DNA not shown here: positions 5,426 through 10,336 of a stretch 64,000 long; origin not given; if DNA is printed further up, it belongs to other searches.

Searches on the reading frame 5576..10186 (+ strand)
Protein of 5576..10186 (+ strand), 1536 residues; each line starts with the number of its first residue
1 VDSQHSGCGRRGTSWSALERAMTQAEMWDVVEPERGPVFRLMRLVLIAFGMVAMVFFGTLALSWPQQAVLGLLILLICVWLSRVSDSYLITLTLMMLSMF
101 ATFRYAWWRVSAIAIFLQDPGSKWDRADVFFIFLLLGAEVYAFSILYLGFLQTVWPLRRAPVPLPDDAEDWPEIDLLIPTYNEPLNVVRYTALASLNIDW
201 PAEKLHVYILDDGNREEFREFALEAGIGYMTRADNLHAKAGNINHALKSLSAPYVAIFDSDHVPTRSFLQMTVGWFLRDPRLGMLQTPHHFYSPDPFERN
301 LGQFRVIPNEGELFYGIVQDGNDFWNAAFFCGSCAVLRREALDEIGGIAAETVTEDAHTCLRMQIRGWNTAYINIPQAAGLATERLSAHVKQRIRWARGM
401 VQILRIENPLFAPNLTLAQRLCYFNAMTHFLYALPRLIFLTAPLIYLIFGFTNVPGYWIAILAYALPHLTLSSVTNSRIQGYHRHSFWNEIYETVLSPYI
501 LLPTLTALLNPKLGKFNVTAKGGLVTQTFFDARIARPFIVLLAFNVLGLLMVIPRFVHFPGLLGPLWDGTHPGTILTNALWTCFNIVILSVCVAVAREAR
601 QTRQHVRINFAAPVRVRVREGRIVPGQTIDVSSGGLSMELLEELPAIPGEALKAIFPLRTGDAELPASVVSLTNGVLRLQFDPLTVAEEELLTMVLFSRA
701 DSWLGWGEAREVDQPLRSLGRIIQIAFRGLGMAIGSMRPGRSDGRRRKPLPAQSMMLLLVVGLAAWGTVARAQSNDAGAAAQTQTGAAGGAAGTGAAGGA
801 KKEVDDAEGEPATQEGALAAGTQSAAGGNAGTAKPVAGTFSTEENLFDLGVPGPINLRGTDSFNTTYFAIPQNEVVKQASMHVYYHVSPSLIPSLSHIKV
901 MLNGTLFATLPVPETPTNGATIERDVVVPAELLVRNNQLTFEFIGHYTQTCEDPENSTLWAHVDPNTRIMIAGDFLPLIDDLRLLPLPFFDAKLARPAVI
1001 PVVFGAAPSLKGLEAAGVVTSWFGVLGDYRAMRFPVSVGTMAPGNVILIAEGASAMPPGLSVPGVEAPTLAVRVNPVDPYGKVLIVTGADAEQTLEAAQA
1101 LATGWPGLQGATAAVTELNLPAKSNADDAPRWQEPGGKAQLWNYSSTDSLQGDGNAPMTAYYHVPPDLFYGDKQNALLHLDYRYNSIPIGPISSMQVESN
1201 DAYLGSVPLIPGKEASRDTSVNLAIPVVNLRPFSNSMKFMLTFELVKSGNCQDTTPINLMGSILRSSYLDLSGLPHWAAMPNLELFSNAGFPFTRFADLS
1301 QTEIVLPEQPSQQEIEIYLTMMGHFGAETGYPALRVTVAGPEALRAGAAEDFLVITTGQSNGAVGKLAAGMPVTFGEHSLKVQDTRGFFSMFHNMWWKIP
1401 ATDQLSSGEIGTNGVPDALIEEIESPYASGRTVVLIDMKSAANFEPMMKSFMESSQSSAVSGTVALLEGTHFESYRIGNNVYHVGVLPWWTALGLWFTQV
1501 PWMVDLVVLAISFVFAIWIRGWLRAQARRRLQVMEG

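Call 13: search_protein_families(library=pfam, proteins=[window:5576-10186:+], max_evalue=0.001)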
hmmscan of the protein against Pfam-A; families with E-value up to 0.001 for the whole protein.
window:5576-10186:+ (1536 aa): 7 families
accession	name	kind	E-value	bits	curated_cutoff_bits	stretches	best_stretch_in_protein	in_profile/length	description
PF03170.19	BcsB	-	4e-175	584.1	21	1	846-1436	8-606/606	Bacterial cellulose synthase subunit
PF13632.12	Glyco_trans_2_3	-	4.7e-23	82.5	27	1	254-466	1-192/198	Glycosyl transferase family group 2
PF00535.33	Glycos_transf_2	-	3.3e-20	73.1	23.3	1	177-346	3-168/168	Glycosyl transferase family 2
PF13641.12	Glyco_tranf_2_3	-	1e-19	72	27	1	172-399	1-230/230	Glycosyltransferase like family 2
PF03552.20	Cellulose_synt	-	1.4e-13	50.7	24.7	1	343-466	413-541/722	Cellulose synthase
PF07238.19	PilZ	-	1.2e-10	42.1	22.5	1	601-697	1-101/102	PilZ domain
PF13506.12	Glyco_transf_21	-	8.1e-10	38.9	21.7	1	238-398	17-174/174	Glycosyl transferase family 21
